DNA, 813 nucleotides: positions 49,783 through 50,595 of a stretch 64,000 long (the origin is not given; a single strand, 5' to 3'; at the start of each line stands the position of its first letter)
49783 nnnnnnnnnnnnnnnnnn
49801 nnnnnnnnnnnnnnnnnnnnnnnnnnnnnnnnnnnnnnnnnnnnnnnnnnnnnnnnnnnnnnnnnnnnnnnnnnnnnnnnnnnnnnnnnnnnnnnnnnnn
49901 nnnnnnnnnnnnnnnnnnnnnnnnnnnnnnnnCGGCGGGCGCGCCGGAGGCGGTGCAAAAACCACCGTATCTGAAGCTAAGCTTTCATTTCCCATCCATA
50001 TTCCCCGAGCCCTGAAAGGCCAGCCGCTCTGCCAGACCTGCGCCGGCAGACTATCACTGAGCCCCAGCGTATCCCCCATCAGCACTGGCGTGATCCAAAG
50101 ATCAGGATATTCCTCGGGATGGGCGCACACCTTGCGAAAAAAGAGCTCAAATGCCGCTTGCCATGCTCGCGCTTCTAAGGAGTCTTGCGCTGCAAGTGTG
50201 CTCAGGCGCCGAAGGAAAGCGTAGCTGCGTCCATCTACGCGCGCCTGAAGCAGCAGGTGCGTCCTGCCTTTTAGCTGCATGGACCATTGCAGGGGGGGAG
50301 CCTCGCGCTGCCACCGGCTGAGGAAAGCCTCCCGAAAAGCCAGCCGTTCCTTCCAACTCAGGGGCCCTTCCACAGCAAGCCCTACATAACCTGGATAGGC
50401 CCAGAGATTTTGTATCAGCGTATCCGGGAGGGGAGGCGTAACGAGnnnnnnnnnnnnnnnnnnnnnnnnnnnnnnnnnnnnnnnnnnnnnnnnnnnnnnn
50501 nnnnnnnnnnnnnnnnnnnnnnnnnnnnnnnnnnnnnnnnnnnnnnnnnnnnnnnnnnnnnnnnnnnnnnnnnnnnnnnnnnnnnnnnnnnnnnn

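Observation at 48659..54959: Five-gene lepA / DUF / ppx-gppA / two Trp-rich unknown proteins operon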

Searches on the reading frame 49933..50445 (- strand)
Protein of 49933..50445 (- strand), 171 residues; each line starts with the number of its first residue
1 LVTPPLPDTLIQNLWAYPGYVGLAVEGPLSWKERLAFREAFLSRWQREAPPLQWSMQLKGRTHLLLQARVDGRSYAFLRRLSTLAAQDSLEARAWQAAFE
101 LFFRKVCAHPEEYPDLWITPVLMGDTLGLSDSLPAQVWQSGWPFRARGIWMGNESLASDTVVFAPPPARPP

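Call 64: search_solved_structures(query=A6, max_evalue=10, show_alignments=2)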
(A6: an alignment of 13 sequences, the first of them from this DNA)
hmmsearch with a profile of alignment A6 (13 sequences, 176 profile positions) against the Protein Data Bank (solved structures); distinct sequences matched with E-value up to 10: 0.
